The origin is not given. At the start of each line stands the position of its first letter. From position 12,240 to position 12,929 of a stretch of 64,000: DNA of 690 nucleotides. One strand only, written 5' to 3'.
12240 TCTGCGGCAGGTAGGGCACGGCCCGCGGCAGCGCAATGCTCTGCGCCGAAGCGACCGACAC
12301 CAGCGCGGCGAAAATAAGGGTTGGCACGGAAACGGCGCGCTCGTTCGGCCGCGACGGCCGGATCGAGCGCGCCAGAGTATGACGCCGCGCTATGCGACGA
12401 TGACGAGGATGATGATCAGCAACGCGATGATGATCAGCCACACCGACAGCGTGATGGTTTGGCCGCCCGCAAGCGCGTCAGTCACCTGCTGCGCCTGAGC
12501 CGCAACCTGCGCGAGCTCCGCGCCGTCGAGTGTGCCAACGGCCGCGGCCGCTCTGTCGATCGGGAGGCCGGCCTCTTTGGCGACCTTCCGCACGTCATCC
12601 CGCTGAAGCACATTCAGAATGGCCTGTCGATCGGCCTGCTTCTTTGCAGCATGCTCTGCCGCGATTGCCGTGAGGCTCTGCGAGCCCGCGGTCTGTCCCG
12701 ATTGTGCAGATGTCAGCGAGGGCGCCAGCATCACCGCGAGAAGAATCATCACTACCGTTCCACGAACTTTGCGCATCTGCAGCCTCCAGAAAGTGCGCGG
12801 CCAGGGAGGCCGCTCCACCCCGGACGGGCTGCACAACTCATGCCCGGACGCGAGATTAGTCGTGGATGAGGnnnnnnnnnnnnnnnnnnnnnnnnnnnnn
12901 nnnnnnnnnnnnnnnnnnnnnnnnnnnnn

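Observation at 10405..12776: C39-like cysteine peptidase fused to TPR, POTRA and an Omp85-type barrel, paired with a small GG-motif protein (PA2778/PA2779-like pair)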

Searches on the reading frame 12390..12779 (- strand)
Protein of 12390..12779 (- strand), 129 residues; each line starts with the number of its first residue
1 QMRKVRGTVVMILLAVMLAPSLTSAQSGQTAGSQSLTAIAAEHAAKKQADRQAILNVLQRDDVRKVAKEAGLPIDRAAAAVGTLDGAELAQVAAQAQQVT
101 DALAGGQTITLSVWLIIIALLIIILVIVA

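Call 3: search_protein_families(library=pfam, proteins=[window:12390-12779:-], max_evalue=1)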
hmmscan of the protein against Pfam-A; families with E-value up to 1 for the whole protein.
window:12390-12779:- (129 aa): 2 families
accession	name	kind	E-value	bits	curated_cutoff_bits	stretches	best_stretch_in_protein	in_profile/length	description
PF20332.3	DUF6627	-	1.3e-06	28.9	27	1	17-123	12-108/125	Family of unknown function (DUF6627)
PF02009.21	RIFIN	-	0.088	13.1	32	1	42-128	220-301/327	Rifin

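Call 4: search_protein_families(library=ncbifam, proteins=[window:12390-12779:-], max_evalue=1)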
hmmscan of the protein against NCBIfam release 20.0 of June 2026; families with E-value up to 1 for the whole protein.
window:12390-12779:- (129 aa): 2 families
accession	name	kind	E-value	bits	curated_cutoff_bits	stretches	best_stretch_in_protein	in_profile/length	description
NF033919.1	PA2779_fam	subfamily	1.3e-10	41.5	40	1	10-125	3-112/123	PA2779 family protein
TIGR01477.1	RIFIN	paralog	0.11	12.3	176.95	1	50-128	266-330/356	variant surface antigen, rifin family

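Call 8: find_homologous_proteins(query=window:12390-12779:-)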
Query window:12390-12779:- (129 aa): 118 proteins with E <= 0.001 among 423 candidates.
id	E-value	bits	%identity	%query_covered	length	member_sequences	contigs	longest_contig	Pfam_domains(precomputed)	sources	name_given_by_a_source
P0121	1.2e-65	236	100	99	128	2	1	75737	PF20332.4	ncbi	ncbi:MAG: PA2779 family protein [Vicinamibacterales bacterium]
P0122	4.0e-54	199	86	88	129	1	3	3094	PF20332.4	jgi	jgi:hypothetical protein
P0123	3.9e-52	193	81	88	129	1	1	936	PF20332.4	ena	-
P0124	1.1e-51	192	76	88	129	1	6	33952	PF20332.4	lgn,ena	-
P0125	2.3e-51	191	82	88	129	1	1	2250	PF20332.4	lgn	-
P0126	1.8e-50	188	79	88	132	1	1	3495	PF20332.4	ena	-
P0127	2.3e-50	187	81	88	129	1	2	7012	PF20332.4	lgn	-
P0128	3.4e-50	187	81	88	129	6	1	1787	PF20332.4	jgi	jgi:hypothetical protein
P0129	1.2e-49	185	80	88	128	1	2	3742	PF20332.4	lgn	-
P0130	2.0e-49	184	79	88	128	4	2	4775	PF20332.4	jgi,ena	-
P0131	2.6e-49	184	77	88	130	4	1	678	PF20332.4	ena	-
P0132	9.6e-49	182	77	88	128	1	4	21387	PF20332.4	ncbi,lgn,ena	-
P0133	1.1e-48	182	76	88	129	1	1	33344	PF20332.4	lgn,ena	-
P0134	1.6e-48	181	78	88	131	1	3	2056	PF20332.4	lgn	-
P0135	1.6e-48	181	76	88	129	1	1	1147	PF20332.4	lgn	-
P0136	2.1e-48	181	78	88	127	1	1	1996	PF20332.4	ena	-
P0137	1.6e-47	178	77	88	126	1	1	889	PF20332.4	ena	-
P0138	2.0e-47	178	77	88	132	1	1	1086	PF20332.4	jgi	jgi:hypothetical protein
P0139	4.5e-47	177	77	88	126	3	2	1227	PF20332.4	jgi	jgi:hypothetical protein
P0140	4.8e-47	177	77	99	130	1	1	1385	PF20332.4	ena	-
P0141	5.1e-47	177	71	88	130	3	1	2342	PF20332.4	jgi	jgi:hypothetical protein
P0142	1.2e-46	175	75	88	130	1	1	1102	PF20332.4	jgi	jgi:hypothetical protein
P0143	1.2e-46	175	76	88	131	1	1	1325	PF20332.4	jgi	jgi:hypothetical protein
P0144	1.7e-46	175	73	88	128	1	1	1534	PF20332.4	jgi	jgi:hypothetical protein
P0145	2.3e-46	174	78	88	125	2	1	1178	PF20332.4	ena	-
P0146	2.8e-46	174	78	88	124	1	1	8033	PF20332.4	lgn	-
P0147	3.2e-46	174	77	88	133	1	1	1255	PF20332.4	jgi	jgi:hypothetical protein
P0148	1.4e-45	172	78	86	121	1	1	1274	PF20332.4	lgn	-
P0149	1.5e-45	172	71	88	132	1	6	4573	PF20332.4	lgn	-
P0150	1.6e-45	172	77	88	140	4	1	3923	PF20332.4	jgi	jgi:hypothetical protein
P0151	2.5e-45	171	74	88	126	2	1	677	PF20332.4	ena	-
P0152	2.6e-45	171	79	81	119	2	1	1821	PF20332.4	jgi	jgi:hypothetical protein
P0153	2.7e-45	171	68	88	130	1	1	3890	PF20332.4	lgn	-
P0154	4.6e-45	170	77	88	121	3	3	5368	PF20332.4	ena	-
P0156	5.8e-45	170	74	88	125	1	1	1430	PF20332.4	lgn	-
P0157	7.9e-45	170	70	88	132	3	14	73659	PF20332.4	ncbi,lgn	-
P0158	8.5e-45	169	70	88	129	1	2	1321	PF20332.4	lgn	-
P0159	1.2e-44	169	73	88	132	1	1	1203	PF20332.4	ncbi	-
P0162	2.7e-44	168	73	88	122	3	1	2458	PF20332.4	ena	-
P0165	4.1e-44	167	72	88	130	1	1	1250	PF20332.4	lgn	-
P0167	6.8e-44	167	73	88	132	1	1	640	PF20332.4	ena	-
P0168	1.9e-43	165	72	88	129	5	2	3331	PF20332.4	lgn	-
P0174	1.3e-42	162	71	88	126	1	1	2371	PF20332.4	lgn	-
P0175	1.7e-42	162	67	85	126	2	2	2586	PF20332.4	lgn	-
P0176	1.8e-42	162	72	85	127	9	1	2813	PF20332.4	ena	-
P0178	3.0e-42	161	71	85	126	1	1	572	PF20332.4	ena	-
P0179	5.5e-42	160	71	99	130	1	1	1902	PF20332.4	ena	-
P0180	8.4e-42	160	68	85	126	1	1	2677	PF20332.4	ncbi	-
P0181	8.9e-42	160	73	81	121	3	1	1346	PF20332.4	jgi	jgi:hypothetical protein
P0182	1.2e-41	159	68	85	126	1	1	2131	PF20332.4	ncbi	-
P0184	1.7e-41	159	69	88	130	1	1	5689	PF20332.4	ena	-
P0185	2.2e-41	158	68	85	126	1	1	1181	PF20332.4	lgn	-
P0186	3.1e-41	158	66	86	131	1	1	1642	PF20332.4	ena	-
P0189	8.5e-41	157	70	97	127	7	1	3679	PF20332.4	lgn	-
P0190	1.6e-40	156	66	88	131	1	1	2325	PF20332.4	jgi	-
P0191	2.7e-40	155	67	85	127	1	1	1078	PF20332.4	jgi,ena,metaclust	metaclust:\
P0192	3.8e-40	154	68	88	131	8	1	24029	PF20332.4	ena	-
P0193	3.2e-39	152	66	88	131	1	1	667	PF20332.4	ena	-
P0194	3.6e-39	151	69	85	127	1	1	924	PF20332.4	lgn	-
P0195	4.8e-39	151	71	77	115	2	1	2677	PF20332.4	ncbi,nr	ncbi:MAG: hypothetical protein H0X44_06965 [Acidobacteria bacterium]|nr:hypothetical protein [Acidob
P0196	1.7e-38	149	70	82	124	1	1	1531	PF20332.4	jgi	jgi:hypothetical protein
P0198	3.9e-37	145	71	77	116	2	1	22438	PF20332.4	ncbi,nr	ncbi:MAG: hypothetical protein M3R55_04635 [Acidobacteriota bacterium]|nr:hypothetical protein [Acid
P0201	7.5e-24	102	60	75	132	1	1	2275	PF20332.4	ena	-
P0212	4.0e-20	90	47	83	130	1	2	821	PF20332.4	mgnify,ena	mgnify:CR=1 FL=1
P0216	1.3e-17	82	51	58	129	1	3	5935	PF20332.4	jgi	jgi:uncharacterized protein DUF6627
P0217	1.4e-17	82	51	58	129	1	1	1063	PF20332.4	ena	-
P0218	2.7e-17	81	49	58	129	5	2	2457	PF20332.4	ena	-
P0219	3.4e-17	81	51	58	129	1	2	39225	PF20332.4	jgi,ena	jgi:uncharacterized protein DUF6627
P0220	3.6e-17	81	51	58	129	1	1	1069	PF20332.4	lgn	-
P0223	1.4e-16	79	49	58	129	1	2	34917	PF20332.4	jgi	jgi:hypothetical protein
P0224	1.4e-15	76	45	67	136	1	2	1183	PF20332.4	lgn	-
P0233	4.3e-10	58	41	70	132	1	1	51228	-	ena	-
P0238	1.6e-5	43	35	48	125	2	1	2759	-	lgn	-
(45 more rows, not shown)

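Call 29: find_homologous_proteins(query=A2, max_evalue=0.001)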
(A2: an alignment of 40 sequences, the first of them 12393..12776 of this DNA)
Query A2 (40 sequences) (128 aa, profile of the alignment): 852 proteins with E <= 0.001 among 8000 candidates; the best 120 are listed.
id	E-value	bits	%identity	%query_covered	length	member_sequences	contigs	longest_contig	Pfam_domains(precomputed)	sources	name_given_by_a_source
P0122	7.5e-48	180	86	88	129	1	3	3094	PF20332.4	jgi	jgi:hypothetical protein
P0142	2.1e-47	178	75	88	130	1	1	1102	PF20332.4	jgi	jgi:hypothetical protein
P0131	2.2e-47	178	77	88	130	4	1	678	PF20332.4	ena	-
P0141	2.6e-47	178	71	88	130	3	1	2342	PF20332.4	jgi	jgi:hypothetical protein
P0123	3.4e-47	178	81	88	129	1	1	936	PF20332.4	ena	-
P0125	3.6e-47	178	82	88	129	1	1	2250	PF20332.4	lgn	-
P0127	5.1e-47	177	81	88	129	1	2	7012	PF20332.4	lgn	-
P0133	5.9e-47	177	76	88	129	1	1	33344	PF20332.4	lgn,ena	-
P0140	1.8e-46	175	77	100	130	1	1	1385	PF20332.4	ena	-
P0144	2.2e-46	175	73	88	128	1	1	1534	PF20332.4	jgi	jgi:hypothetical protein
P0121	2.2e-46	175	100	100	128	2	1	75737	PF20332.4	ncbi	ncbi:MAG: PA2779 family protein [Vicinamibacterales bacterium]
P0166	2.2e-46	175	69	88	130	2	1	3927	-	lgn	-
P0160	2.3e-46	175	67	88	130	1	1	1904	-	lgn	-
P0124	2.7e-46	175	76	88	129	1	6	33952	PF20332.4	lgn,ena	-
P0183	2.9e-46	175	71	100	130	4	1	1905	-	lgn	-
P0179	5.8e-46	174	71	100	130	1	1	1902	PF20332.4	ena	-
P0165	1.3e-45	173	72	88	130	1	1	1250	PF20332.4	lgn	-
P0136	1.8e-45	172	78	88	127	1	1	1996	PF20332.4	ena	-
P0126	2.1e-45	172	79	88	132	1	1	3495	PF20332.4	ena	-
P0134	2.7e-45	172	78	88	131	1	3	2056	PF20332.4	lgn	-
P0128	3.0e-45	171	81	88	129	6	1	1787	PF20332.4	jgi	jgi:hypothetical protein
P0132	4.0e-45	171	77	88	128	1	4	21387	PF20332.4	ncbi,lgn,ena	-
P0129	6.7e-45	170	80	88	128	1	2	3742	PF20332.4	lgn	-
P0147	6.7e-45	170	77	88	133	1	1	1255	PF20332.4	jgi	jgi:hypothetical protein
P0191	7.0e-45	170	67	86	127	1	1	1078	PF20332.4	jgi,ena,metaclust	metaclust:\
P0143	8.3e-45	170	76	88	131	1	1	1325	PF20332.4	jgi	jgi:hypothetical protein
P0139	8.6e-45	170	77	88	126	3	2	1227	PF20332.4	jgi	jgi:hypothetical protein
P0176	9.7e-45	170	72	86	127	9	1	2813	PF20332.4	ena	-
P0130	1.5e-44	169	79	88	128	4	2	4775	PF20332.4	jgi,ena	-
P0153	2.6e-44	168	68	88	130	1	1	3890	PF20332.4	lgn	-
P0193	2.8e-44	168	66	88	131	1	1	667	PF20332.4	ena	-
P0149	2.9e-44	168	71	88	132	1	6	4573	PF20332.4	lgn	-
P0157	3.1e-44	168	70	88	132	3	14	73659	PF20332.4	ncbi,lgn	-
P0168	3.5e-44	168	72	88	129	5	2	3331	PF20332.4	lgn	-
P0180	3.6e-44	168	68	86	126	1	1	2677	PF20332.4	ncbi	-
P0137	3.8e-44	168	77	88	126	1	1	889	PF20332.4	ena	-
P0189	4.0e-44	168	70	98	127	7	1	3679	PF20332.4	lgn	-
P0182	4.3e-44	168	68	86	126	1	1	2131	PF20332.4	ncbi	-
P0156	4.5e-44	168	74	88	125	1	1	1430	PF20332.4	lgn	-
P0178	4.9e-44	167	71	86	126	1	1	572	PF20332.4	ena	-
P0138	6.4e-44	167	77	88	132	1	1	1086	PF20332.4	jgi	jgi:hypothetical protein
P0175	7.6e-44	167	67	86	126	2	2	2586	PF20332.4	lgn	-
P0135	1.2e-43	166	76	88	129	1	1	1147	PF20332.4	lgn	-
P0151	1.6e-43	166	74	88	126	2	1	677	PF20332.4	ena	-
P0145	1.7e-43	166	78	88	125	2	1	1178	PF20332.4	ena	-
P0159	1.8e-43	166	73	88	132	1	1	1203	PF20332.4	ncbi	-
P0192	2.3e-43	165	68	88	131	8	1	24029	PF20332.4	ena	-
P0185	5.2e-43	164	68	86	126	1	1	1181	PF20332.4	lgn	-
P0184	6.7e-43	164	69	88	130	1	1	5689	PF20332.4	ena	-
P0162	8.9e-43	163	73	88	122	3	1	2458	PF20332.4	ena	-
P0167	9.0e-43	163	73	88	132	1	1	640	PF20332.4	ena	-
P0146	9.8e-43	163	78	88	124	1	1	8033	PF20332.4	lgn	-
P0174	1.2e-42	163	71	88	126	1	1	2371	PF20332.4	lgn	-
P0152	1.4e-42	163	79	81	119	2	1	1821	PF20332.4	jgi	jgi:hypothetical protein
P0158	1.9e-42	162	70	88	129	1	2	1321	PF20332.4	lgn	-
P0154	1.9e-42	162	77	88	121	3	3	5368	PF20332.4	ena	-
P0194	3.1e-42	162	69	86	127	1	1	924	PF20332.4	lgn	-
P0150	8.2e-42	160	77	88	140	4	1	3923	PF20332.4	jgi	jgi:hypothetical protein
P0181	1.2e-41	160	73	81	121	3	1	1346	PF20332.4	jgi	jgi:hypothetical protein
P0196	4.2e-41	158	70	83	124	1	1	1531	PF20332.4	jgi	jgi:hypothetical protein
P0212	4.9e-41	158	47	84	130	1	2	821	PF20332.4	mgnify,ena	mgnify:CR=1 FL=1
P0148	5.1e-41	158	78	87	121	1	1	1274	PF20332.4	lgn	-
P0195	6.7e-41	157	71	77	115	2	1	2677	PF20332.4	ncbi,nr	ncbi:MAG: hypothetical protein H0X44_06965 [Acidobacteria bacterium]|nr:hypothetical protein [Acidob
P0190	4.0e-40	155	66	88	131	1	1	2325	PF20332.4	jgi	-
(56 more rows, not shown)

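Call 40: predict_structure(alignment_id=A2)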
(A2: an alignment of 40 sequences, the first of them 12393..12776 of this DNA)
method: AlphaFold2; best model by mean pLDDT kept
length: 128 residues; sequences in the alignment: 40
mean_pLDDT: 64.1   pTM: 0.49
mean pLDDT of the five models: 64.1, 61.7, 61.6, 55.9, 51.8
residues with pLDDT >= 90: 0; 70-90: 62; 50-70: 41; < 50: 25
segments of 3 or more residues with pLDDT < 50: 1-3, 16-31
pLDDT, mean of each block of 10 residues (from residue 1): 48 48 41 54 70 79 76 76 70 69 61 72 69
secondary structure, 60 per line:
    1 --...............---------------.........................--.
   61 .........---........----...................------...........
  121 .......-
elements in order: H3-17 H33-57 H60-69 H73-80 H85-103 H110-127

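Call 53: search_protein_families(library=padloc, proteins=[window:12393-12776:-], max_evalue=0.01)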
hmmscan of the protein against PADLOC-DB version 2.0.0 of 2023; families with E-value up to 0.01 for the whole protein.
window:12393-12776:- (128 aa): 1 family
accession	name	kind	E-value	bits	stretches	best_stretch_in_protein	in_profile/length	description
PDLC03971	TmtA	-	0.0021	13.6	1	9-102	1285-1378/1782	-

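Call 57: fold_search(model_id=the predicted structure, library=pdb)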
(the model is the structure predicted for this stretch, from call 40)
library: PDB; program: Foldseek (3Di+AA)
matches with E <= 10: 38; with E <= 0.001: 0
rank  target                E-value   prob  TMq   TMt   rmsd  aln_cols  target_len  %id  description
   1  7d2w_B                2.0e+00  0.11  0.27  0.27  14.9       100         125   13  Crystal structure of PHIT/PHISTa-like subfamily PF3D7_1372300 protein from plasmodium falciparum (released 2021-09-22)
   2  9dn6_A                2.2e+00  0.15  0.32  0.32  11.3       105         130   17  Insulin receptor bound with de novo designed agonist called "RF-405". (released 2025-10-01)
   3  3gli_F                2.7e+00  0.14  0.30  0.13  10.7        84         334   17  Crystal Structure of the E. coli clamp loader bound to Primer-Template DNA and Psi Peptide (released 2009-05-26)
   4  3glf_A                3.0e+00  0.13  0.31  0.13  10.9        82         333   15  Crystal Structure of the Ecoli Clamp Loader Bound to Primer-Template DNA (released 2009-05-26)
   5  2lwx_MODEL_1_A        3.2e+00  0.15  0.31  0.42   9.1        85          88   20  Solution structure of the C-terminal Pdr1-activating domain of the J-protein Zuo1 (released 2012-10-03)
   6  5j0l_D                3.6e+00  0.07  0.22  0.23  18.9        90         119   13  De novo design of protein homo-oligomers with modular hydrogen bond network-mediated specificity (released 2016-07-06)
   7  4m70_I                4.1e+00  0.10  0.28  0.31   6.1        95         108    9  Crystal structure of potato Rx-CC domain in complex with RanGAP2-WPP domain (released 2013-11-13)
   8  6y06_MODEL_1_A        4.1e+00  0.08  0.28  0.30  13.5       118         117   17  Moevan: a designed granulopoietic protein by topological rescaffolding (released 2020-03-18)
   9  7xgg_A                4.3e+00  0.04  0.24  0.20  16.7       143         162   15  Crystal structure of BCL-xL in complex with computationally designed inhibitor protein (released 2022-07-20)
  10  6tye_F                4.3e+00  0.04  0.17  0.14  18.8       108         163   16  Crystal structure of MTB sigma L transcription initiation complex with 5 nt long RNA primer (released 2020-03-11)
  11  8iwh_Q                4.9e+00  0.07  0.29  0.25  11.7       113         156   12  Structure and characteristics of a photosystem II supercomplex containing monomeric LHCX and dimeric FCPII antennae fr (released 2023-10-25)
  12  6zhi_B                5.2e+00  0.09  0.29  0.18  12.5        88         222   12  Structure of the Plasmodium falciparum Hsp70-x substrate binding domain in complex with hydrophobic peptide (released 2020-09-09)
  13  9c82_F                5.2e+00  0.03  0.24  0.09  35.0       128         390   12  Structure of human ULK1C:PI3KC3-C1 supercomplex (released 2024-07-03)
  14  6ksa_B                5.8e+00  0.04  0.23  0.07  17.2        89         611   22  Crystal Structure of E447A Acyl-CoA Dehydrogenase FadE5 mutant from Mycobacteria smegmatis in complex with C18CoA (released 2020-07-01)
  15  5ijn_MODEL_1_C        5.8e+00  0.02  0.16  0.05  51.8       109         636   18  Composite structure of the inner ring of the human nuclear pore complex (32 copies of Nup205) (released 2016-04-27)
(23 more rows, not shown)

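Call 65: find_encoding_contigs(protein=P0233, flank=4000, max_places=2)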
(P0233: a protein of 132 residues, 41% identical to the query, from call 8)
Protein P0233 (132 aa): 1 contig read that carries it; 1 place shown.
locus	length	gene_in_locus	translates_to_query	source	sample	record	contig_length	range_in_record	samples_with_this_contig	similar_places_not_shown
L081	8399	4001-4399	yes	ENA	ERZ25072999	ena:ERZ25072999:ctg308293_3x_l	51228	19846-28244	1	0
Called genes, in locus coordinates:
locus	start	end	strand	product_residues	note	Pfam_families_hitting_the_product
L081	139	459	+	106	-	-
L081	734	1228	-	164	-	PF13474:SnoaL_3, PF14534:DUF4440, PF12680:SnoaL_2 (weak)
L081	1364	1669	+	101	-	PF00355:Rieske, PF13806:Rieske_2 (weak), PF22543:Rieske_4 (weak)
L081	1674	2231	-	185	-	PF00069:Pkinase (weak), PF18074:PriA_C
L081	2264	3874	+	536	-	PF00041:fn3 (weak), PF00082:Peptidase_S8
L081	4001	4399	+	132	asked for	-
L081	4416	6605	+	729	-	PF03412:Peptidase_C39 (weak), PF13529:Peptidase_C39_2 (weak)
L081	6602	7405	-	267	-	PF06167:Peptidase_M90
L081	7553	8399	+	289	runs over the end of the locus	PF13489:Methyltransf_23, PF01209:Ubie_methyltran, PF05401:NodS (weak), PF08241:Methyltransf_11, PF08242:Methyltransf_12, PF13649:Methyltransf_25, PF13847:Methyltransf_31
